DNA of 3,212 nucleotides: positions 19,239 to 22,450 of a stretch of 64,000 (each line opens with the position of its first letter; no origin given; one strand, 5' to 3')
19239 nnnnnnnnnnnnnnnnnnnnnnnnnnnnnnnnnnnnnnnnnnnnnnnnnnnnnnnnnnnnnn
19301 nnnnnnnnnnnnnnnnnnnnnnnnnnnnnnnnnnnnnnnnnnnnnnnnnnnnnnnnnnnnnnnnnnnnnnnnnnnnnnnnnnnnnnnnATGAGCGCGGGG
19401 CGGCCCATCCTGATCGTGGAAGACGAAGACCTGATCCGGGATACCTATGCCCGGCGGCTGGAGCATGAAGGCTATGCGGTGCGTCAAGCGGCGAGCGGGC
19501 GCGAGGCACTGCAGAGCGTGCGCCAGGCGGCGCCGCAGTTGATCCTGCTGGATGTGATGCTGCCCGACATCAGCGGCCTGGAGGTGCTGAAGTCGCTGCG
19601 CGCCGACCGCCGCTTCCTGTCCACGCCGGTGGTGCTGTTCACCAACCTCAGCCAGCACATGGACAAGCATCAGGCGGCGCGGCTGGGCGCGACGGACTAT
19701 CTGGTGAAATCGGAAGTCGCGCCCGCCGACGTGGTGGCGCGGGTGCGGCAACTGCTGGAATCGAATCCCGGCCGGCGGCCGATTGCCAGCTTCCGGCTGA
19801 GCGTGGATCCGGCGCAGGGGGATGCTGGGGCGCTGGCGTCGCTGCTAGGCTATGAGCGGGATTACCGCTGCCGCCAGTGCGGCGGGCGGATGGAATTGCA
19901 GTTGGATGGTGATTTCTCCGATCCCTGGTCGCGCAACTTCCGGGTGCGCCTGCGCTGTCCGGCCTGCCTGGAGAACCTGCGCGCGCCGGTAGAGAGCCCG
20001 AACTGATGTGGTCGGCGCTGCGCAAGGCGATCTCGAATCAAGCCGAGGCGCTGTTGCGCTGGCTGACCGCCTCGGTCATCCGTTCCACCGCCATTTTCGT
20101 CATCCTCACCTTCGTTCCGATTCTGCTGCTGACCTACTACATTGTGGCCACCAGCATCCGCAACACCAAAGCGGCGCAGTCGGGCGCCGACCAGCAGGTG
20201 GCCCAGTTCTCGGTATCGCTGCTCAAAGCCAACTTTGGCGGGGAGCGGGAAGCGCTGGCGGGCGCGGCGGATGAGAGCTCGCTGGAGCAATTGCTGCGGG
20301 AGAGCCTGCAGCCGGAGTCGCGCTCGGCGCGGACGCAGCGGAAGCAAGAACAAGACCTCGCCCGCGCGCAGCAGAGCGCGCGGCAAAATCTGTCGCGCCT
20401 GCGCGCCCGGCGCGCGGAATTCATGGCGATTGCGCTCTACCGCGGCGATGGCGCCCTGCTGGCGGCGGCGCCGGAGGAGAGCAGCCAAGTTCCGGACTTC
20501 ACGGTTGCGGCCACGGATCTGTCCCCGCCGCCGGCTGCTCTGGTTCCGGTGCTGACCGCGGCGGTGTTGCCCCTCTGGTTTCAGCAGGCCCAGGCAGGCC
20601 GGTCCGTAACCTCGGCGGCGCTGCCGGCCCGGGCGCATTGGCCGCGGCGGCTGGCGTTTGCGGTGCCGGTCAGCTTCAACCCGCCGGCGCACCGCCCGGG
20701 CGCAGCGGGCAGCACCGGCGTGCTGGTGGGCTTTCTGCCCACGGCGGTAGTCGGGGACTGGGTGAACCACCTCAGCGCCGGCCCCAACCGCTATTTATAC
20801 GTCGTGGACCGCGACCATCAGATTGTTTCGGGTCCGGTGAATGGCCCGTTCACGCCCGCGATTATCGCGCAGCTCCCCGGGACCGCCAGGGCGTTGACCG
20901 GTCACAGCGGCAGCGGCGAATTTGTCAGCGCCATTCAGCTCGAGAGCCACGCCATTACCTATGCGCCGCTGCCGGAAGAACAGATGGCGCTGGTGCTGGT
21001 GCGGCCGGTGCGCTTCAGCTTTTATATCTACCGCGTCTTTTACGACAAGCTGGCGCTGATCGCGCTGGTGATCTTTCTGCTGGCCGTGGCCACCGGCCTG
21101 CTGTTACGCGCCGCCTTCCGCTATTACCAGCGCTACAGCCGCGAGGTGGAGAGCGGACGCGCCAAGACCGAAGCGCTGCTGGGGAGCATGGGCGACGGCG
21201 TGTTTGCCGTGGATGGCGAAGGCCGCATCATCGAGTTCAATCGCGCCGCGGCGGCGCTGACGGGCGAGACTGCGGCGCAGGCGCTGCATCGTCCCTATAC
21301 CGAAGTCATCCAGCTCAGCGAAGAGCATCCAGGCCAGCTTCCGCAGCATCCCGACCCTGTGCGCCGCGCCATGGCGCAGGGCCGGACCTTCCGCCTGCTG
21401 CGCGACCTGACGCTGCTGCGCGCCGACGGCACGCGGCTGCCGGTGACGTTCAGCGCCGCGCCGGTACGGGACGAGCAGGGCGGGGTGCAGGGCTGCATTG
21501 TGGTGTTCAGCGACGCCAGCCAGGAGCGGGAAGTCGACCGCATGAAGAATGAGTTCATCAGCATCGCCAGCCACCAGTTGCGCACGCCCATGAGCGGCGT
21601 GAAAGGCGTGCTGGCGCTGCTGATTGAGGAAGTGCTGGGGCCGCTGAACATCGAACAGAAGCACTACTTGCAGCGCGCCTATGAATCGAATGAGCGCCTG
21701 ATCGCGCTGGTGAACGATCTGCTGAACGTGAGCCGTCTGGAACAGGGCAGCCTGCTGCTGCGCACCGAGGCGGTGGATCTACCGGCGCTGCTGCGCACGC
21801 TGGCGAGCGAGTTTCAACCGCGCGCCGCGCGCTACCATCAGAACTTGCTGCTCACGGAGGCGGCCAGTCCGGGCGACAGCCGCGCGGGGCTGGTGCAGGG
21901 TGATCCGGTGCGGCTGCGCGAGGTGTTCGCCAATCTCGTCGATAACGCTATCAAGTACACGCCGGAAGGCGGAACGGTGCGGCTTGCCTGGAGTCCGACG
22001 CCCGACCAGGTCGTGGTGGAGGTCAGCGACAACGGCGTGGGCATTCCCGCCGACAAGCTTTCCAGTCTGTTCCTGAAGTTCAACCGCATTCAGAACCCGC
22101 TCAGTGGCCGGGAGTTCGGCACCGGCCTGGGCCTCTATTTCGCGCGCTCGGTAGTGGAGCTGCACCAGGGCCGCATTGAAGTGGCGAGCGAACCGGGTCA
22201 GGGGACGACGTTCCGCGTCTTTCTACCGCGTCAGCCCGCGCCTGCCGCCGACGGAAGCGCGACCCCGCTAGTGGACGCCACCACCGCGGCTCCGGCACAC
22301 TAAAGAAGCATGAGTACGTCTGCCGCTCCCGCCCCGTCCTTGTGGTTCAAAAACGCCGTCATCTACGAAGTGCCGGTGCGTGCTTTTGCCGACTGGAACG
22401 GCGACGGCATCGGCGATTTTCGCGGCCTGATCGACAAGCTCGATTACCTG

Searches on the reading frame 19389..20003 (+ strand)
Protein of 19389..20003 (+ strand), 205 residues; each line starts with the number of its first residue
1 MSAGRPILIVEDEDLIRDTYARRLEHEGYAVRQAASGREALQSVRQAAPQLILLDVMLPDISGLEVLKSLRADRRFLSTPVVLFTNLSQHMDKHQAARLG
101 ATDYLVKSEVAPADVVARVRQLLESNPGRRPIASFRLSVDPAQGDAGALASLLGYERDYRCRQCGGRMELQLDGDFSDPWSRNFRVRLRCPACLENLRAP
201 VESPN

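Call 61: search_protein_families(library=pfam, proteins=[window:19389-20003:+], max_evalue=0.001)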
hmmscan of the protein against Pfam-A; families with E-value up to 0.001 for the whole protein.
window:19389-20003:+ (205 aa): 2 families
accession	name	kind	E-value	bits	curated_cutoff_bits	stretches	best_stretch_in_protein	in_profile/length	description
PF00072.30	Response_reg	-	4.8e-26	91.6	30.2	1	7-119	1-110/111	Response regulator receiver domain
PF24042.1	DUF7351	-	0.00039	20.6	31.2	1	160-202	68-109/177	Domain of unknown function (DUF7351)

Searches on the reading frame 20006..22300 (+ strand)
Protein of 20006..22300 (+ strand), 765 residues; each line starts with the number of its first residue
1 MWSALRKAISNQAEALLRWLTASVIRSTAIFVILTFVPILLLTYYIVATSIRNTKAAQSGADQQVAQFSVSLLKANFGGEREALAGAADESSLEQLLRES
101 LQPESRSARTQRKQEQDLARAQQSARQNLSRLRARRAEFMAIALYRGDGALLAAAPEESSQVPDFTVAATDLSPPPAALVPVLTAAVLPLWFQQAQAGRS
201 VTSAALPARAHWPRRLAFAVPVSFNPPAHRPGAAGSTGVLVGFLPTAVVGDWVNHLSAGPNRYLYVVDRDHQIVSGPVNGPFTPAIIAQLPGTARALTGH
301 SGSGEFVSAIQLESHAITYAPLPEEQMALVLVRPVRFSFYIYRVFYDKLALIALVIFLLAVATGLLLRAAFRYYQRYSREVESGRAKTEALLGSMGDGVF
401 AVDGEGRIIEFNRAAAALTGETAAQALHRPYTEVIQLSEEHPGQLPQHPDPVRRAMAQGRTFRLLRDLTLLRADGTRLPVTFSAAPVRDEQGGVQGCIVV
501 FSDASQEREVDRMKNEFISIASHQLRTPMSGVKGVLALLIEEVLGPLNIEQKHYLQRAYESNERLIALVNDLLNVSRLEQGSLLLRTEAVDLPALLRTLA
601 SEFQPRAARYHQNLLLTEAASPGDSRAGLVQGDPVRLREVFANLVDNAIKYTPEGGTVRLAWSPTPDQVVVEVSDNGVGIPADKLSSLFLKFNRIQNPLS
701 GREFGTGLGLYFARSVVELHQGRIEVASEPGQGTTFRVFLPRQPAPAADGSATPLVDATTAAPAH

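Call 61: search_protein_families(library=pfam, proteins=[window:20006-22300:+], max_evalue=0.001)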
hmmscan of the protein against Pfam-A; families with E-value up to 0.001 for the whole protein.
window:20006-22300:+ (765 aa): 8 families
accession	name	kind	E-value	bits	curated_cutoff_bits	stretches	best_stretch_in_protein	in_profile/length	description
PF02518.31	HATPase_c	-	8e-31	107.2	26.4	1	632-743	1-110/111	Histidine kinase-, DNA gyrase B-, and HSP90-like ATPase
PF00512.31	HisKA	-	9.5e-18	64.5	26.9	1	513-581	1-66/66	His Kinase A (phospho-acceptor) domain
PF00989.32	PAS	-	4.8e-15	56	22.6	1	389-503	4-112/113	PAS fold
PF13426.13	PAS_9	-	7.4e-14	52.3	27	1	397-505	2-102/103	PAS domain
PF08448.16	PAS_4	-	9.3e-14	52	23.1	1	394-509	3-110/110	PAS fold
PF13188.13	PAS_8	-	6.1e-06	26.4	21.8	1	387-428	2-43/65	PAS domain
PF13581.12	HATPase_c_2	-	4.9e-05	23.8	27.4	1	637-720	36-112/127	Histidine kinase-like ATPase domain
PF02743.24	dCache_1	-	0.00014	21.9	45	0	237-330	143-238/240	Cache domain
